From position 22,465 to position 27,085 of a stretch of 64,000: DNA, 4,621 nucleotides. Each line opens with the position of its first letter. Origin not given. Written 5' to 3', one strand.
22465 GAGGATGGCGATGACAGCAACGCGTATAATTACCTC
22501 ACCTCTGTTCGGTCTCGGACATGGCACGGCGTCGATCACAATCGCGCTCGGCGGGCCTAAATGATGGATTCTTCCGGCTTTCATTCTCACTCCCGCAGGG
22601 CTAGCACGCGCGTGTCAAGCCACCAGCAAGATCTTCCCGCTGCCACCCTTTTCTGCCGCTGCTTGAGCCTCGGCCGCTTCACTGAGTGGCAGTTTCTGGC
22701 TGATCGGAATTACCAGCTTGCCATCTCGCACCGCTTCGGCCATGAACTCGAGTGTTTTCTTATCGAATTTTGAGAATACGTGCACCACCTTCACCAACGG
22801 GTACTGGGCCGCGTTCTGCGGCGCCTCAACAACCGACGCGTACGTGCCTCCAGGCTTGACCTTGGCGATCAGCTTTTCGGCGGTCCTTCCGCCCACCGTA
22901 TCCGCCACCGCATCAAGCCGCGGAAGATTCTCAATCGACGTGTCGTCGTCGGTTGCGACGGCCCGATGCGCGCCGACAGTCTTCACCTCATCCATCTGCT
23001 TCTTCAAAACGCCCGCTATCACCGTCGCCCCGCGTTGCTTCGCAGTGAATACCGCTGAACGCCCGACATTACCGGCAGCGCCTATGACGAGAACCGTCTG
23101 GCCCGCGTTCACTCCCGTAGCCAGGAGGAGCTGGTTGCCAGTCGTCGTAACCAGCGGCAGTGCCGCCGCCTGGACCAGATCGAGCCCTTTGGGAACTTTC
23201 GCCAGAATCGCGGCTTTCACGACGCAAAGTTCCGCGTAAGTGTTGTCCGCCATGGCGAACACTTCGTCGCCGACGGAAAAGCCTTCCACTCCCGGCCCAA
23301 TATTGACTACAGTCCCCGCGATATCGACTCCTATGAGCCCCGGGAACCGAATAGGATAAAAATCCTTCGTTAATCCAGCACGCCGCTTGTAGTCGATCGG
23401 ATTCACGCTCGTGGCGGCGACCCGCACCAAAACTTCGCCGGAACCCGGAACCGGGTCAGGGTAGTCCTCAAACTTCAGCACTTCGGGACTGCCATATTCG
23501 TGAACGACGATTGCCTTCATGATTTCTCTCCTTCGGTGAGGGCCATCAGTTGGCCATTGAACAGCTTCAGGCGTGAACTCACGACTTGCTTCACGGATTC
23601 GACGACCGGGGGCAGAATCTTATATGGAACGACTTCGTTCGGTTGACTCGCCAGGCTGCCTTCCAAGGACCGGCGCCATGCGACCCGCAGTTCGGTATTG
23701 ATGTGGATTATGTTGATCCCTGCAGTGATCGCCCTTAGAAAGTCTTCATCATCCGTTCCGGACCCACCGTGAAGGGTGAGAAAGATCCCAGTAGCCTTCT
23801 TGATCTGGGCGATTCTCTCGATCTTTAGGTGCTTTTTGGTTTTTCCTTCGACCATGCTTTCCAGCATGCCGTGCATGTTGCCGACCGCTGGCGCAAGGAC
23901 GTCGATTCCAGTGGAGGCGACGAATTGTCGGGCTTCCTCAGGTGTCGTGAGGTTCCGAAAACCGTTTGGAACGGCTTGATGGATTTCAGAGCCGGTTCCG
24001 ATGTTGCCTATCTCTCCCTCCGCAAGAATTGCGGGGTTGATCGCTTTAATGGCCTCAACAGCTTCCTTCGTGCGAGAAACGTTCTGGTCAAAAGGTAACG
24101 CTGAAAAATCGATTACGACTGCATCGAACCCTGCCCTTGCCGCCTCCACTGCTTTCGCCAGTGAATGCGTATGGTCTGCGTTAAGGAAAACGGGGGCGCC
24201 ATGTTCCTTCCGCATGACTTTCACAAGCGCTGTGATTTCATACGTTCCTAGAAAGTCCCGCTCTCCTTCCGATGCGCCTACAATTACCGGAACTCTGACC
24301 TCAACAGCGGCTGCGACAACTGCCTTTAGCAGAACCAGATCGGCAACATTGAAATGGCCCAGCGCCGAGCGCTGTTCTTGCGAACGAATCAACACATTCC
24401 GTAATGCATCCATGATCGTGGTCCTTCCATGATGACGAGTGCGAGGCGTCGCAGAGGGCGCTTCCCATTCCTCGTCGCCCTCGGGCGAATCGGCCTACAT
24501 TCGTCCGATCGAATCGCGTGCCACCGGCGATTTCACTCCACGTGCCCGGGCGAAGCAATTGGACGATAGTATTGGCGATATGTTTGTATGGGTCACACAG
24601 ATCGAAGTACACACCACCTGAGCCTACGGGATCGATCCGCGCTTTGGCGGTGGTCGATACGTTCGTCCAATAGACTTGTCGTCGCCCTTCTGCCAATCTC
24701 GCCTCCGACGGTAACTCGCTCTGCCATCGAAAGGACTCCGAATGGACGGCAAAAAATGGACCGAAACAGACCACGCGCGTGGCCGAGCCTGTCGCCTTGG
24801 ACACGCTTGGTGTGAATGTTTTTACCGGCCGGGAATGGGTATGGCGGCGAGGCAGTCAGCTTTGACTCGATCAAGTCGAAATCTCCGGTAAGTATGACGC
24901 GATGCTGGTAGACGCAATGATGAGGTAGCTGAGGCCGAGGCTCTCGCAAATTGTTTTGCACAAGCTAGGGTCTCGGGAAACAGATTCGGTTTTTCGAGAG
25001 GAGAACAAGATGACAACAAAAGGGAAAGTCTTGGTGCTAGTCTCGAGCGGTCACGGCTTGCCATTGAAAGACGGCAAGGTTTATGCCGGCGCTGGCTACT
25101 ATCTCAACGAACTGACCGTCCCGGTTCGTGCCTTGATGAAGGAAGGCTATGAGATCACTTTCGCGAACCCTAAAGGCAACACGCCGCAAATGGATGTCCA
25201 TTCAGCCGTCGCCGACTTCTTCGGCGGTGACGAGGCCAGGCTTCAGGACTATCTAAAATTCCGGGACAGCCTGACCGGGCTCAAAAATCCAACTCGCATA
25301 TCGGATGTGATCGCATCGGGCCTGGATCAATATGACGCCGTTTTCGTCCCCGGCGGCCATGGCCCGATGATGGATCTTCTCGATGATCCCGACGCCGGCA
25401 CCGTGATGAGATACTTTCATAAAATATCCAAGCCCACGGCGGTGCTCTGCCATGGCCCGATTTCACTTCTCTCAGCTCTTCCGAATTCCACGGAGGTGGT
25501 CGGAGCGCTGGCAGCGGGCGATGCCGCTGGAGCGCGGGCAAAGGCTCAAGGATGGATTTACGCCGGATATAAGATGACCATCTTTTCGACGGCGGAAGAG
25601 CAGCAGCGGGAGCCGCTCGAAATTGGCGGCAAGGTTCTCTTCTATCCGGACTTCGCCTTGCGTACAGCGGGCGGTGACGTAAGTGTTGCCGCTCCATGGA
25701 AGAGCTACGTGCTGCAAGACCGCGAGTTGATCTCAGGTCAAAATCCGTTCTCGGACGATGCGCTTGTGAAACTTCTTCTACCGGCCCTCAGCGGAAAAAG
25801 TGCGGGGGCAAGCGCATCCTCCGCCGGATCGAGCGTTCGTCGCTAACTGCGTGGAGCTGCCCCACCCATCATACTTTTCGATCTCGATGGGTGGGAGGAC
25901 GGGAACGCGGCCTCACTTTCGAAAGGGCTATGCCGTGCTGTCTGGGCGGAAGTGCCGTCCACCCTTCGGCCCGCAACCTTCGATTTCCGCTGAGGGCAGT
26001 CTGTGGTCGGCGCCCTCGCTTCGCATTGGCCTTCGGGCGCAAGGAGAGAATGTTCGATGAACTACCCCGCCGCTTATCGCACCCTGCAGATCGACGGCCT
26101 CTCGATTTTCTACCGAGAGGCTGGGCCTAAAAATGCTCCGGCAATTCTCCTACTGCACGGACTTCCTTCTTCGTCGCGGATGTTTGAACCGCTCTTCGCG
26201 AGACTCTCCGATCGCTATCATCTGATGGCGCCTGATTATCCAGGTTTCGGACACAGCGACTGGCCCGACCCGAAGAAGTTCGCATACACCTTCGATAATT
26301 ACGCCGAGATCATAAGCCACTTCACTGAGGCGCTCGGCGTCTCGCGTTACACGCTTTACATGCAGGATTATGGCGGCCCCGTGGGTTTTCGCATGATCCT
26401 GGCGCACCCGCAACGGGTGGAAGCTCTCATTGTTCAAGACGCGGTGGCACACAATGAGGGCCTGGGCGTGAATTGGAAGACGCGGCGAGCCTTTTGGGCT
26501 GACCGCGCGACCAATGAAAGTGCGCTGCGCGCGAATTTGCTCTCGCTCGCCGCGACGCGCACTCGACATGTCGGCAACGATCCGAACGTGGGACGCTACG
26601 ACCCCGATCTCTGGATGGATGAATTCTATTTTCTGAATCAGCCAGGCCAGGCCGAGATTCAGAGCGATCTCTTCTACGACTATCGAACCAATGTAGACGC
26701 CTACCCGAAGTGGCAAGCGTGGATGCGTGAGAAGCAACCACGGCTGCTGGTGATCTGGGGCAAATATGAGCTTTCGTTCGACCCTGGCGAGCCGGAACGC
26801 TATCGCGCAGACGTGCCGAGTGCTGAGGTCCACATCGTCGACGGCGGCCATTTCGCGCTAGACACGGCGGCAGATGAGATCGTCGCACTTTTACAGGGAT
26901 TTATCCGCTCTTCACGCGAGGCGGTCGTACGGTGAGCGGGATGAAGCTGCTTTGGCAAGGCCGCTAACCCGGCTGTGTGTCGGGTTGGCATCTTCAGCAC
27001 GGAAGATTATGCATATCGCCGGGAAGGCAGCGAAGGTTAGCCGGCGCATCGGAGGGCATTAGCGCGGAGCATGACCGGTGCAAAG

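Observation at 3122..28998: Conserved ~30-nt ECF-promoter-like element with a co-varying palindromic spacer precedes most operons between 3 and 29 kb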

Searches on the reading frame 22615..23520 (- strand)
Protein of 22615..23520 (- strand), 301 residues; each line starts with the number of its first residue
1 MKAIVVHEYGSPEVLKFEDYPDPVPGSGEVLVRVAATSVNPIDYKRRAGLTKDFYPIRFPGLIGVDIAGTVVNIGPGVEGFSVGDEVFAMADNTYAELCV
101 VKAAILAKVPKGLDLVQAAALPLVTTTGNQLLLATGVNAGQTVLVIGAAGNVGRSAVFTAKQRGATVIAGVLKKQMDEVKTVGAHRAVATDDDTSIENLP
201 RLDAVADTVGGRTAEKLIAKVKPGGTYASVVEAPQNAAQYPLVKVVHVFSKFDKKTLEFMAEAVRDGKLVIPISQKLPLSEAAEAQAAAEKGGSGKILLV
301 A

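Call 8: search_protein_families(library=pfam, proteins=[window:22615-23520:-])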
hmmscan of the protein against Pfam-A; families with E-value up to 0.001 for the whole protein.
window:22615-23520:- (301 aa): 3 families
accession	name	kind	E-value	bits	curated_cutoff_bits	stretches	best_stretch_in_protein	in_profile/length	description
PF08240.17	ADH_N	-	2.4e-15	57.1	23.5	1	26-110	1-103/104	Alcohol dehydrogenase GroES-like domain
PF13602.12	ADH_zinc_N_2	-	3.3e-12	47.9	27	1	183-297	2-132/134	Zinc-binding dehydrogenase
PF00107.32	ADH_zinc_N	-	1e-07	32.4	31.8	1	152-231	2-89/129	Zinc-binding dehydrogenase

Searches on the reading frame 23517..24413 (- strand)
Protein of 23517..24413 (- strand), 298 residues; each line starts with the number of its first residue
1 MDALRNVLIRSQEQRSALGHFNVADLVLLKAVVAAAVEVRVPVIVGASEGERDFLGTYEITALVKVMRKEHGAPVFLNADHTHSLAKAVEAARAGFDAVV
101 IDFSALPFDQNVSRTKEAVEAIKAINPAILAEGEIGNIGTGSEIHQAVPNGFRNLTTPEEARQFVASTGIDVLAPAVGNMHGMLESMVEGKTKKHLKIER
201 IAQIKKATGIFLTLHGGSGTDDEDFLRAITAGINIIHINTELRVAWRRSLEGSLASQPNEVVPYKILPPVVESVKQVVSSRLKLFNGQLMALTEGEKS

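Call 9: search_protein_families(library=pfam, proteins=[window:23517-24413:-])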
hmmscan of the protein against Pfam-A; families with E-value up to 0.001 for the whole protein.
window:23517-24413:- (298 aa): 1 family
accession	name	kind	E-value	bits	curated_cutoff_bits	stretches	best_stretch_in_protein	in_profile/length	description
PF01116.26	F_bP_aldolase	-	1.6e-66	225.1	25.5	1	4-286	3-273/277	Fructose-bisphosphate aldolase class-II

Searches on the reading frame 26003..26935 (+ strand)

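Call 9: search_protein_families(library=pfam, proteins=[window:26003-26935:+])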
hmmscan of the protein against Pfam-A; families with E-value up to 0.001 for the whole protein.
window:26003-26935:+ (310 aa): 3 families
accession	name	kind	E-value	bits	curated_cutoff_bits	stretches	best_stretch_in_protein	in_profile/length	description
PF00561.26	Abhydrolase_1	-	3.4e-28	99.4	25.8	1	46-288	1-243/245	alpha/beta hydrolase fold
PF12697.13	Abhydrolase_6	-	8e-17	63.1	26.3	1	48-295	1-216/217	Alpha/beta hydrolase family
PF12146.15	Hydrolase_4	-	4.1e-07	30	27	1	46-186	5-150/239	Serine aminopeptidase, S33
